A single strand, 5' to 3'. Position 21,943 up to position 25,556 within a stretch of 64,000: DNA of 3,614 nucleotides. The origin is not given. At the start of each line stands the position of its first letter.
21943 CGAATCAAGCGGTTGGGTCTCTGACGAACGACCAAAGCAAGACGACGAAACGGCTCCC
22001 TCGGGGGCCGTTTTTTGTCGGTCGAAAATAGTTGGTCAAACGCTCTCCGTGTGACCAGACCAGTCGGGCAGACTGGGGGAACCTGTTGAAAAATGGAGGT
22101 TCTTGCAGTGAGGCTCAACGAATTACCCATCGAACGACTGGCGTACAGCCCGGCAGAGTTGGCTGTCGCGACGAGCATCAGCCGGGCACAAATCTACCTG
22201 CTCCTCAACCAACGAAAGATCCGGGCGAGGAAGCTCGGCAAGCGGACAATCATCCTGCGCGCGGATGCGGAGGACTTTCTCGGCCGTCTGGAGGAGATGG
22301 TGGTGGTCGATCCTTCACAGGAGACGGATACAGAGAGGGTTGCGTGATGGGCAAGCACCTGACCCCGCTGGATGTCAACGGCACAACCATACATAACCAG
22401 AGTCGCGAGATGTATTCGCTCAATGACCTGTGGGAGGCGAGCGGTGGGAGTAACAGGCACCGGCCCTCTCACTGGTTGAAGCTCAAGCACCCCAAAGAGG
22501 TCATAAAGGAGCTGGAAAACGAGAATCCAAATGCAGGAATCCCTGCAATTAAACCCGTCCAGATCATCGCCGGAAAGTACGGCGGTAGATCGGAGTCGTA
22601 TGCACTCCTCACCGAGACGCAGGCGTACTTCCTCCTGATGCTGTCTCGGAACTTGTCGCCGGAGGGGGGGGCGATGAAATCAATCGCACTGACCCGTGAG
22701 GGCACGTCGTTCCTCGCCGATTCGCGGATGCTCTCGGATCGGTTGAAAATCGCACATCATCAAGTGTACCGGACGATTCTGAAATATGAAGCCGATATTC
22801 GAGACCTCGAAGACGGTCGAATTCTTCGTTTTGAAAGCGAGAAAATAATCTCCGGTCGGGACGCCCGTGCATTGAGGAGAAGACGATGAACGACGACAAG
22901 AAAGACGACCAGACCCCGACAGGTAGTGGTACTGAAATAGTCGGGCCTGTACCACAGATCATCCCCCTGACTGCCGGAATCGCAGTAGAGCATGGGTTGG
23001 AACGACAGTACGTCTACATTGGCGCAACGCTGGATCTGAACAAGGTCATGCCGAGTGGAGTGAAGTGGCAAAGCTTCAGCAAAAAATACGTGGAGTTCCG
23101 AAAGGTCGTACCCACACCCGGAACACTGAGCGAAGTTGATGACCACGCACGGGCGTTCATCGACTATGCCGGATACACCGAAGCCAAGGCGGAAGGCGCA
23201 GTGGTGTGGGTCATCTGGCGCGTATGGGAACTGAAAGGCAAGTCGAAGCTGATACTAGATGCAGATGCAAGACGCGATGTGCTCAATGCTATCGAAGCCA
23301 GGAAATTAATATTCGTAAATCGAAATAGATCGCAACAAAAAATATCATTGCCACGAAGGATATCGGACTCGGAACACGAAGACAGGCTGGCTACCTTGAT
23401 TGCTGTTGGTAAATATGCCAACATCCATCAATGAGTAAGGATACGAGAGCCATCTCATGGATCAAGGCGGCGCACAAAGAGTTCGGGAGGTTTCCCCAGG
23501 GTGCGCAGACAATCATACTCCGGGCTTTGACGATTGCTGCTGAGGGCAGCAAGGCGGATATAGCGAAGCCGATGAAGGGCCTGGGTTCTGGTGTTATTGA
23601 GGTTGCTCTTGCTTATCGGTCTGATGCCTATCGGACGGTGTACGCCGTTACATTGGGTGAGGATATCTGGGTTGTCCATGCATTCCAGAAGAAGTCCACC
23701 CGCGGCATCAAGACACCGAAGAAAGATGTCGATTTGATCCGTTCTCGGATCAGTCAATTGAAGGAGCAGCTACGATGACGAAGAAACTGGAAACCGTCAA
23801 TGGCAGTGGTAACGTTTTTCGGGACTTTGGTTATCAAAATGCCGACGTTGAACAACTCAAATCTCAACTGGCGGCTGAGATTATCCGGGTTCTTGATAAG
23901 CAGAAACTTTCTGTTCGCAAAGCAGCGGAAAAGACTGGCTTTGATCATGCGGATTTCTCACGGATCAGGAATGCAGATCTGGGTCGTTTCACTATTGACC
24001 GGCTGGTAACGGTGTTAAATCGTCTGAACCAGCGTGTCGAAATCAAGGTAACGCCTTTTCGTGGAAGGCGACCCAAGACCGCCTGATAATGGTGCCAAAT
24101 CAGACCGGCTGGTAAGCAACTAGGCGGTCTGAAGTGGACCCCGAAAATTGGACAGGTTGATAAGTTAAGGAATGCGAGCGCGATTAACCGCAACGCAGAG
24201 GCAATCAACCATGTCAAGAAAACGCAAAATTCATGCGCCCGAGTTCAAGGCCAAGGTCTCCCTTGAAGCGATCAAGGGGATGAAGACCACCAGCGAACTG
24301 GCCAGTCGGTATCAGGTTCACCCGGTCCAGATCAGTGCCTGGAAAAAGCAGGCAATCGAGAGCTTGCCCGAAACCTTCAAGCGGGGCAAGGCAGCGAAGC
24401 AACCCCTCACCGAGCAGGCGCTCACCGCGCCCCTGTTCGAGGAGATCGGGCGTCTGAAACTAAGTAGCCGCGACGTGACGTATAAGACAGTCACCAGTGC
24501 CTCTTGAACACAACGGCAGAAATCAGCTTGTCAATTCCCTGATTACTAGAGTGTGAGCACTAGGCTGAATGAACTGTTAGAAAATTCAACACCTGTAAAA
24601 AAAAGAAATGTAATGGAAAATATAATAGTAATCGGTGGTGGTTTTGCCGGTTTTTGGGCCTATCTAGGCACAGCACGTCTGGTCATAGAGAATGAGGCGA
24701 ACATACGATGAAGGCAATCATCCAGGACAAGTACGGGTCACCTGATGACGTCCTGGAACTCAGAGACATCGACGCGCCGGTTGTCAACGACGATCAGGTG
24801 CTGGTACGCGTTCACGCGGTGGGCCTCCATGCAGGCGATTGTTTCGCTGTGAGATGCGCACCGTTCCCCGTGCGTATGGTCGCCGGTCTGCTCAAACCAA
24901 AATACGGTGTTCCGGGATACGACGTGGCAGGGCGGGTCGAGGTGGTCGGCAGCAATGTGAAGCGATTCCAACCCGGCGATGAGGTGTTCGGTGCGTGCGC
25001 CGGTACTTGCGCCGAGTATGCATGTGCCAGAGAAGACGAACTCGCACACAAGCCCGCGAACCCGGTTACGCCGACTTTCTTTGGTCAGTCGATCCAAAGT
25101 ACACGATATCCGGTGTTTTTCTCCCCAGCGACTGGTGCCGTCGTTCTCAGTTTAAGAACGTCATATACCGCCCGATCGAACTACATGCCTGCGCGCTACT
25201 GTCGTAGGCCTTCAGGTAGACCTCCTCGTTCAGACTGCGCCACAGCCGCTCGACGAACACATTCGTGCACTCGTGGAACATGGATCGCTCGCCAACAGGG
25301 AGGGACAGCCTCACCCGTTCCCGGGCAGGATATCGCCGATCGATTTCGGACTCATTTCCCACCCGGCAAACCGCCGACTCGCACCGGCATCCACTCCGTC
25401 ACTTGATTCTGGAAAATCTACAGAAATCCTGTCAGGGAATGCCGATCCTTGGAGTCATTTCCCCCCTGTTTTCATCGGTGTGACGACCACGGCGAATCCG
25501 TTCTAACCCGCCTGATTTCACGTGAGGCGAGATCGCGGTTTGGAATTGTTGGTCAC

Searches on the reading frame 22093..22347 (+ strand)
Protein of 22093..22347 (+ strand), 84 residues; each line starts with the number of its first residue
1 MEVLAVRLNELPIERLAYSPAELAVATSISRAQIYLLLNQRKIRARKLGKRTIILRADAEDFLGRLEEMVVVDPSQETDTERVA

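Call 87: search_protein_families(library=pfam, proteins=[window:22093-22347:+], max_evalue=0.001)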
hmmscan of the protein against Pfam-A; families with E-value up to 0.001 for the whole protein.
window:22093-22347:+ (84 aa): 1 family
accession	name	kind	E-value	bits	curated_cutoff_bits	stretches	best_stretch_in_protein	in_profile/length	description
PF12728.13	HTH_17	-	3.9e-06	27.5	27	1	18-63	2-47/51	Helix-turn-helix domain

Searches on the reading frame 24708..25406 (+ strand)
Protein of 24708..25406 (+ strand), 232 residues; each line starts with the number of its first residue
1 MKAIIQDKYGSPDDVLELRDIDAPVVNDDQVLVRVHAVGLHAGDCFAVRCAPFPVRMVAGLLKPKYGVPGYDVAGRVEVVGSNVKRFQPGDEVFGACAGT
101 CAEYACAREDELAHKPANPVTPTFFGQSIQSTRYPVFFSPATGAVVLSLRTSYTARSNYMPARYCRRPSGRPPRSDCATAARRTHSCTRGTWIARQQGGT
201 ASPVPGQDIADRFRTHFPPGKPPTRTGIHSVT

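Call 27: search_protein_families(library=pfam, proteins=[window:24708-25406:+], max_evalue=0.01)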
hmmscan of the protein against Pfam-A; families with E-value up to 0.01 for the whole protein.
window:24708-25406:+ (232 aa): 2 families
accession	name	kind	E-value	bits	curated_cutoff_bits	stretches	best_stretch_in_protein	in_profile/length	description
PF08240.17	ADH_N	-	1.6e-12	48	23.5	1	28-116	2-103/104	Alcohol dehydrogenase GroES-like domain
PF16884.10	ADH_N_2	-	0.0013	19.1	31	0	13-40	15-42/108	N-terminal domain of oxidoreductase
